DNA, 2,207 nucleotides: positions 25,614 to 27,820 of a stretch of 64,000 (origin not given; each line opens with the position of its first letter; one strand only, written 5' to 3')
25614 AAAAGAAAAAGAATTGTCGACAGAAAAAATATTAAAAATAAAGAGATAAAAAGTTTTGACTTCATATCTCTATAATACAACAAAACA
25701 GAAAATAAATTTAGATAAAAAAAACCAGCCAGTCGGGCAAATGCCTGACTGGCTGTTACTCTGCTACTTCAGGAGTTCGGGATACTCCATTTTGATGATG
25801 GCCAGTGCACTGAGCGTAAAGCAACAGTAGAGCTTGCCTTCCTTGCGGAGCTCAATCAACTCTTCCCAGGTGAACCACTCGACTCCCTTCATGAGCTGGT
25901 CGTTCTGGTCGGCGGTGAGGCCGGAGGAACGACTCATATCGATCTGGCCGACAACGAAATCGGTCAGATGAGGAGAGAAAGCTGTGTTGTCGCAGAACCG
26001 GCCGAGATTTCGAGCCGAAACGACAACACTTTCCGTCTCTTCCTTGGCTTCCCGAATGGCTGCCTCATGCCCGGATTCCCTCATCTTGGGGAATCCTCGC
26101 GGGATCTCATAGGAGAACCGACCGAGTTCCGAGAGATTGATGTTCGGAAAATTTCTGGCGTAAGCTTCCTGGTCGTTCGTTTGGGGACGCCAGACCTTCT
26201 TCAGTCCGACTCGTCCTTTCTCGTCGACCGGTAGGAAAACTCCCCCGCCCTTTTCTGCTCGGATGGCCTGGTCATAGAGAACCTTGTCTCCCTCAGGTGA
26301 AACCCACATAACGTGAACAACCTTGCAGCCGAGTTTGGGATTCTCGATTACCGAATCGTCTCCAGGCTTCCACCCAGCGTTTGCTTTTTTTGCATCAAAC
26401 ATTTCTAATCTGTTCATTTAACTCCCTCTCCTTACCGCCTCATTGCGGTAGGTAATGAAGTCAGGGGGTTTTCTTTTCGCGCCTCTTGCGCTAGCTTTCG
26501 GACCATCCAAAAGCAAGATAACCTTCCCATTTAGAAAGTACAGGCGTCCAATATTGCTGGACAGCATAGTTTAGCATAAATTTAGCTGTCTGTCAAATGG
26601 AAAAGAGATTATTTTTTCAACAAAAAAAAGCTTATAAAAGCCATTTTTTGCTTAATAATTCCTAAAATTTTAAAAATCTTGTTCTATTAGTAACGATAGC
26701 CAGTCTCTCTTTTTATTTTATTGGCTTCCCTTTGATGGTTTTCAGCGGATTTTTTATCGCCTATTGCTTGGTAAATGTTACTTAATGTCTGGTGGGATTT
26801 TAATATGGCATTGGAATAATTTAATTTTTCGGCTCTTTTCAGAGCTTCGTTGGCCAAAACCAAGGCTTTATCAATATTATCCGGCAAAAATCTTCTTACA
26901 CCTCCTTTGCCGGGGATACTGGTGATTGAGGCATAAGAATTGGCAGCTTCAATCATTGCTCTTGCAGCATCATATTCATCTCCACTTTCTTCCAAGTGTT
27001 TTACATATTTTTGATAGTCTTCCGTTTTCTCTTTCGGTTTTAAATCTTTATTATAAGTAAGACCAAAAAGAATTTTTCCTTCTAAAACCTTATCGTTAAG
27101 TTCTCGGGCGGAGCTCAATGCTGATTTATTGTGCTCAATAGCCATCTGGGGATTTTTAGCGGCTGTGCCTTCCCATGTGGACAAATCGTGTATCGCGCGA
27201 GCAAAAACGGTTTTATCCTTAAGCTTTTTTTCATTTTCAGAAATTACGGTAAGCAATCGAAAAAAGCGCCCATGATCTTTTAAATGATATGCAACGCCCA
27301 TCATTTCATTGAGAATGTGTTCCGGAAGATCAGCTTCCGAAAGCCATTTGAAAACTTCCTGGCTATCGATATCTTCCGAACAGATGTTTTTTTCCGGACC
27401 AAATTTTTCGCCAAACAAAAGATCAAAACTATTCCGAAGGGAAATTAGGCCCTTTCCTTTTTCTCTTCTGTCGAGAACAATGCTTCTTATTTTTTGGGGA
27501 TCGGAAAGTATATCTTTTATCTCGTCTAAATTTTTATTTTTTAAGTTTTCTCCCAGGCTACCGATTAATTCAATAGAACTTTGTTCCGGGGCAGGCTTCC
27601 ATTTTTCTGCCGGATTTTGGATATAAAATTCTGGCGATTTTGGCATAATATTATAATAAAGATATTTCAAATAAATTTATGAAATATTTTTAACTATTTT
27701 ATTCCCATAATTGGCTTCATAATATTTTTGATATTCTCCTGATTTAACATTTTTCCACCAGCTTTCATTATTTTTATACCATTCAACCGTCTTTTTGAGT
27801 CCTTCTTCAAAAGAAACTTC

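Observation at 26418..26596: Riboswitch-like structured leader (ykkC-like core) upstream of a horizontally acquired NUDIX hydrolase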

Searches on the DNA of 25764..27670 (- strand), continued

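Call 85: search_with_rna_model(model_id=R2, sources=[L036, L037, L038], max_evalue=10, filters=off, show_alignments=3)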
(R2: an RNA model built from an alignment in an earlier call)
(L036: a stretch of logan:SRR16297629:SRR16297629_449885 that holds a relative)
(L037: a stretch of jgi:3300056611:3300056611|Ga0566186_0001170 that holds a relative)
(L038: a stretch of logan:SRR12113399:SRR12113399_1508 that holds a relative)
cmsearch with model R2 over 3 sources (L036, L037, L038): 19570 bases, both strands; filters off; matches with E-value up to 10: 22.
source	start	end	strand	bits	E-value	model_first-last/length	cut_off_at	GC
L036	1667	1817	+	68.1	1.2e-13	1-156/156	no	0.46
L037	4977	5127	+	25.7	0.00018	1-156/156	no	0.42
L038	3528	3673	+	24.6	0.0003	1-156/156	no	0.36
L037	1619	1727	-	8.3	1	1-156/156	no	0.32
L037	4689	4768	+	7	1.9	1-156/156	no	0.39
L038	1706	1805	+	6.9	2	1-156/156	no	0.3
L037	6466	6503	-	6.6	2.3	54-90/156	no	0.34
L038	3801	3875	+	5.6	3.8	26-104/156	no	0.49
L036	2755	2823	-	5.1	5.1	1-156/156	no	0.58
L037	7942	8040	+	4.9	5.5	1-156/156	no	0.45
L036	1557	1692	-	4.8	5.7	1-156/156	no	0.32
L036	560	675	-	4.7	6.1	1-156/156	no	0.38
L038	1706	1801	-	4.7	6.1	1-156/156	no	0.29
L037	7652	7719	+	4.7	6.2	1-156/156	no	0.54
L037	204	350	+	4.6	6.4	1-156/156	no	0.45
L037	8157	8277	-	4.6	6.5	1-156/156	no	0.36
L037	6478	6573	+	4.5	6.7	1-156/156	no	0.42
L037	2316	2396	+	4.5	6.9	1-156/156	no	0.38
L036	330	453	+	4.2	7.7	1-156/156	no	0.44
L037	7607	7692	-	4.2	8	1-156/156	no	0.52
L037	399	434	-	3.9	9.2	54-89/156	no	0.22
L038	2897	2980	+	3.9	9.3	1-156/156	no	0.31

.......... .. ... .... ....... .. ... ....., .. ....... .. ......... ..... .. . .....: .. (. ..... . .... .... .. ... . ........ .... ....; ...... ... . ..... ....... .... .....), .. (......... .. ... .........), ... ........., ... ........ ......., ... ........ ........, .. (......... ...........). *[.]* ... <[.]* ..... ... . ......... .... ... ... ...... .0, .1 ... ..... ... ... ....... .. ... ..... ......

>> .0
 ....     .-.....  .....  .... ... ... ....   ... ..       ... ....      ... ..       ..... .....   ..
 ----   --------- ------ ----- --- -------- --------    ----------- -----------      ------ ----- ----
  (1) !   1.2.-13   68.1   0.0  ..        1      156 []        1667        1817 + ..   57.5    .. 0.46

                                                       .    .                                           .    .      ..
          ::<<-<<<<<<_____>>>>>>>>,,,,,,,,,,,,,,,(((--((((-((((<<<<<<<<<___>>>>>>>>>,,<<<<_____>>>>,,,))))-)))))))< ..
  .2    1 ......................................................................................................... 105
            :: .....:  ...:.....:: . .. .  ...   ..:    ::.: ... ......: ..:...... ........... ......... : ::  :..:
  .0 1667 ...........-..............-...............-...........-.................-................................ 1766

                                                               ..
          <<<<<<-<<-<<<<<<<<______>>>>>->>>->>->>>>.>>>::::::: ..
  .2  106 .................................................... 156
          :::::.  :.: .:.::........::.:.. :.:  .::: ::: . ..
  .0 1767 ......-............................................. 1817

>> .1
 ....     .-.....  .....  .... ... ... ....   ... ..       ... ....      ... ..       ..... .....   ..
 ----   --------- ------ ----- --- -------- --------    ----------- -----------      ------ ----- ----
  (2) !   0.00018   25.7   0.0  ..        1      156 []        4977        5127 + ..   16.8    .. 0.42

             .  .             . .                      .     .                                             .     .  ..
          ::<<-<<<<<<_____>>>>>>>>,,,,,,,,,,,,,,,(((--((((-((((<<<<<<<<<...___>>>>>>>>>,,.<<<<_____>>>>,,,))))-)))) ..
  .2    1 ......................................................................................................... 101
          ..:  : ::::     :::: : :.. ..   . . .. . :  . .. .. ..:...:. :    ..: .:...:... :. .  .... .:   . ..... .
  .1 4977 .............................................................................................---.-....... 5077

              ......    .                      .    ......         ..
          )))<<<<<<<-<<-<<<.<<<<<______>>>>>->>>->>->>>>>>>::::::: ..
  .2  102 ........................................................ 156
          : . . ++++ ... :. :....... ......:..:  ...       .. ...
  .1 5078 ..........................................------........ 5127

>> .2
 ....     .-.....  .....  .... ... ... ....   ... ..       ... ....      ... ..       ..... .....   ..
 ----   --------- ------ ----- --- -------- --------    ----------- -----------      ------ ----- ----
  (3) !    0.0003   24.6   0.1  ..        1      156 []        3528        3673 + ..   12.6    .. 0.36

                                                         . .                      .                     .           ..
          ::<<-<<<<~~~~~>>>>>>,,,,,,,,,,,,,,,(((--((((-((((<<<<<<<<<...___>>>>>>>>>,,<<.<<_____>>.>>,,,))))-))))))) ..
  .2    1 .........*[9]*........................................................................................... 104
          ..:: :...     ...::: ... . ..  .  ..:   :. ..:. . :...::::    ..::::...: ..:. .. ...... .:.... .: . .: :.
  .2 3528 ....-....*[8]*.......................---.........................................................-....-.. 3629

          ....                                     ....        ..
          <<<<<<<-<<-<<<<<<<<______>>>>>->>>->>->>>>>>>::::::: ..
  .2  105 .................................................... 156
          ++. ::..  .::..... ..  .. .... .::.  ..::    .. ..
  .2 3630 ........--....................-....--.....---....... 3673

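Call 88: search_with_rna_model(model_id=R2, sources=[window, L036, L037, L038], max_evalue=0.01, make_alignment=true)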
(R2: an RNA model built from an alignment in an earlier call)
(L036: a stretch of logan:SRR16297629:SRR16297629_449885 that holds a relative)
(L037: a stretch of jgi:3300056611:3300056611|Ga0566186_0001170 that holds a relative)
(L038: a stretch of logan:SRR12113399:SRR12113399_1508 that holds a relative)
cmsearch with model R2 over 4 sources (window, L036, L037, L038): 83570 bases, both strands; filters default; matches with E-value up to 0.01: 4.
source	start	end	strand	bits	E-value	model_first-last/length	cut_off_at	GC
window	26412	26567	-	198.4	3.4e-41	1-156/156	no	0.47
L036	1667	1817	+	68.1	5.1e-13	1-156/156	no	0.46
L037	4977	5127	+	25.6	0.00078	1-156/156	no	0.42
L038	3528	3673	+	24.6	0.0013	1-156/156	no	0.36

Alignment A7: 4 matches aligned to the model, 164 columns, each read 5' to 3' on its own strand. Consensus structure (alignment columns), stored with it:
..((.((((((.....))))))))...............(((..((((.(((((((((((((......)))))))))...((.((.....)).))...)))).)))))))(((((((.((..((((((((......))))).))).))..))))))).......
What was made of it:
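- Scores are 68.1 bits (E 1e-13) in L036, 25.7 bits (E 2e-4) in L037 and 24.6 bits (E 3e-4) in L038 (calls 85, 88).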

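Call 94: search_rna_families(sources=[L036, L037, L038], threshold=evalue, max_evalue=1)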
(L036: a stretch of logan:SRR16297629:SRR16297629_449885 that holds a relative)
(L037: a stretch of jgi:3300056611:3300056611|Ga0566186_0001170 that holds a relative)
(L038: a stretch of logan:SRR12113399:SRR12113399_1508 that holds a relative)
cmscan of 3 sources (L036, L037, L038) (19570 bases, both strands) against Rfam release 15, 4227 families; matches with E-value up to 1: 2.
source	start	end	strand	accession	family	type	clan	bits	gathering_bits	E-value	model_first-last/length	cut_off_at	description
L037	6464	6577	-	RF02625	WsnRNA46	Gene; sRNA;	-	30.4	65.3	0.012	1-151/151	no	Wolbachia sRNA 46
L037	6309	6383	+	RF02399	NsiR1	Gene; sRNA;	-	23.4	39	0.87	1-60/60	no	Nitrogen stress-induced RNA 1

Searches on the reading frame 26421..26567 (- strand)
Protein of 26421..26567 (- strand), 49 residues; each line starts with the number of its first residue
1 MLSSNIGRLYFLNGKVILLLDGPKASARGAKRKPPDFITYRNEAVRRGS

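Call 31: find_homologous_proteins(query=window:26421-26567:-, max_evalue=10)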
Query seq(49 aa) (49 aa): 1 proteins with E <= 10 among 1 candidates.
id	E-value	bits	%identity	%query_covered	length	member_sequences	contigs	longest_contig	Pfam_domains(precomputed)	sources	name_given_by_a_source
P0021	3.8e-24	99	100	100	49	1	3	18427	-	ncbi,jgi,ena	-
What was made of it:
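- On Leader-peptide / uORF attenuation or coupling: The peptide has no homolog (call 31).
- Among 5.8 billion proteins the peptide matches only itself (call 31).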

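Call 33: search_protein_families(library=padloc, proteins=[window:26421-26567:-], max_evalue=0.1)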
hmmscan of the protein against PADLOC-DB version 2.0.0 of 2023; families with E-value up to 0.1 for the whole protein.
seq(49 aa): 0 families
